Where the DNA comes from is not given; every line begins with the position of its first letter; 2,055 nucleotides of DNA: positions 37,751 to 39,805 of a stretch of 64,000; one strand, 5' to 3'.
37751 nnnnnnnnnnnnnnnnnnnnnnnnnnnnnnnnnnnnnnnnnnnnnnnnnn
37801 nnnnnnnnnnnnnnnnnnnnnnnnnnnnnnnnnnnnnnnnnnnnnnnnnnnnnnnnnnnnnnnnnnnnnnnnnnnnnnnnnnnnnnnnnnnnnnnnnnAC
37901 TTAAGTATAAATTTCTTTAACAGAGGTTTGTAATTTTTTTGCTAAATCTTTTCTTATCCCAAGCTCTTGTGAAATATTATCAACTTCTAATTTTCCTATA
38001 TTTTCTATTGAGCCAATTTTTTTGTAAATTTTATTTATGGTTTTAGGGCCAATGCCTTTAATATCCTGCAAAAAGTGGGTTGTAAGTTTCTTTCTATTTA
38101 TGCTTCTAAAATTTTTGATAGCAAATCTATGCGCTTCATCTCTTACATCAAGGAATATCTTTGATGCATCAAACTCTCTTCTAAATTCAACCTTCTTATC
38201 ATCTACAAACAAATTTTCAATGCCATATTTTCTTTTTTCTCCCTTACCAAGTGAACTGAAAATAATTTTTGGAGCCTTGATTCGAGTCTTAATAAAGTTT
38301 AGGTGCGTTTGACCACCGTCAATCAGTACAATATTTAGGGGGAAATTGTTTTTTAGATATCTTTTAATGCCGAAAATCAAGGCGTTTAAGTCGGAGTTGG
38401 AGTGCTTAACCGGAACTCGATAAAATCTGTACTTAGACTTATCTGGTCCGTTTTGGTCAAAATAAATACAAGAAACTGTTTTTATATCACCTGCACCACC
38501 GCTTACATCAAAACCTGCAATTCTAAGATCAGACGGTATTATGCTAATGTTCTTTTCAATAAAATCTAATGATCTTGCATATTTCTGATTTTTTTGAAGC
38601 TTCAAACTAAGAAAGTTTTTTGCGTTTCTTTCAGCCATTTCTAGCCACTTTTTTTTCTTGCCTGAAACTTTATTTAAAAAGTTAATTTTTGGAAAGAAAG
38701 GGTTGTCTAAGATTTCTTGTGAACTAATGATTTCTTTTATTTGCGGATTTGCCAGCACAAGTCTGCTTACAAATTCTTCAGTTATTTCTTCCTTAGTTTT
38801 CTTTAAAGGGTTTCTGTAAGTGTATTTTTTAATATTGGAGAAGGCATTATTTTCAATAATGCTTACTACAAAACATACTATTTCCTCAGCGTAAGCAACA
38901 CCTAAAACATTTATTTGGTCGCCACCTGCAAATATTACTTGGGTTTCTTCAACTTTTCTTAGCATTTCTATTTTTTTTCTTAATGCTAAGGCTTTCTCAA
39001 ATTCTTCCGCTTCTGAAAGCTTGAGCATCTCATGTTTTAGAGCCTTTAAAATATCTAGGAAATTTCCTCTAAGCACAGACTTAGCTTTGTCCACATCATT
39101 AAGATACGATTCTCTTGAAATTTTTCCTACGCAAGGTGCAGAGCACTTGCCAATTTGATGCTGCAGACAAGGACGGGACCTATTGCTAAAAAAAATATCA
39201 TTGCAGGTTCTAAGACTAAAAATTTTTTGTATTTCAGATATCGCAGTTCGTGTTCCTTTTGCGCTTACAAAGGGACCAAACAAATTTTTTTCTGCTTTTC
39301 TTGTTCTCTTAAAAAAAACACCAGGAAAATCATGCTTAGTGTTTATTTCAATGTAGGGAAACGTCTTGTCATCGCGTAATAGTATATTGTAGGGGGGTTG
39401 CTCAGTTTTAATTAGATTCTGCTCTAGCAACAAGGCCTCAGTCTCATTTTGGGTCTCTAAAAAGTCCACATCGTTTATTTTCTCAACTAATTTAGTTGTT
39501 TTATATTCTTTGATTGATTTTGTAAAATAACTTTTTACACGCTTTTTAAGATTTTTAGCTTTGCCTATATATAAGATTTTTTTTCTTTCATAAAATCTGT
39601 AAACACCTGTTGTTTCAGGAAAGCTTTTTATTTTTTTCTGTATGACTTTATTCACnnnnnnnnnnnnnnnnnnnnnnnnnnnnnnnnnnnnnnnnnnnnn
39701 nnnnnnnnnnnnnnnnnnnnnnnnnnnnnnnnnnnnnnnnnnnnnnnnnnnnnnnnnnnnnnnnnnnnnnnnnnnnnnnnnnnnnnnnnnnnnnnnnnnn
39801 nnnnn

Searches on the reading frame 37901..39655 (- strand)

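Call 72: search_protein_families(library=ncbifam, proteins=[window:37901-39655:-], max_evalue=1e-10)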
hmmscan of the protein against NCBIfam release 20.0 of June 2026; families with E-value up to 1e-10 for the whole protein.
window:37901-39655:- (584 aa): 14 families
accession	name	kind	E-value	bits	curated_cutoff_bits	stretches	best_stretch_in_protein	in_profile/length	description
TIGR00194.1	uvrC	equivalog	9.7e-115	384.4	285.45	1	6-558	2-572/574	excinuclease ABC subunit UvrC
NF011261.0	PRK14667.1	equivalog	2.9e-83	280.3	818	1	5-577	6-563/567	excinuclease ABC subunit C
NF001824.0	PRK00558.1-5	equivalog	7.1e-83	279.1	451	2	8-279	10-288/652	excinuclease ABC subunit UvrC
NF011260.0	PRK14666.1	equivalog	1.6e-81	275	649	2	7-278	4-279/698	excinuclease ABC subunit C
NF011262.0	PRK14668.1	equivalog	1.9e-77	261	544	1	4-577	5-575/577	excinuclease ABC subunit C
NF011263.0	PRK14669.1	equivalog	3.6e-75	253.7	1108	1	5-562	3-587/624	excinuclease ABC subunit C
NF011264.0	PRK14670.1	equivalog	3.1e-63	214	1021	1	5-577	8-587/602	excinuclease ABC subunit C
NF005906.0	PRK07883.1-4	equivalog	2.4e-57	194.5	495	1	5-258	205-460/563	DEDD exonuclease domain-containing protein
NF011266.0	PRK14672.1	equivalog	7e-50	170.1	1504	1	9-296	15-299/691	excinuclease ABC subunit C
NF005907.0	PRK07883.1-5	equivalog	5.8e-42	143.8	454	1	10-231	225-450/584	DEDD exonuclease domain-containing protein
NF005905.0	PRK07883.1-3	equivalog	5.3e-35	121.1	508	1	9-239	220-450/581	DEDD exonuclease domain-containing protein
NF005904.0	PRK07883.1-2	equivalog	8.2e-29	100.3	969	1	10-239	227-460/584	DEDD exonuclease domain-containing protein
NF005903.0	PRK07883.1-1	equivalog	3.6e-19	68.7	1038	1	10-229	243-461/642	DEDD exonuclease domain-containing protein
NF007833.0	PRK10545.1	equivalog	6.1e-19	68.3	367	1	6-188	25-206/289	excinuclease Cho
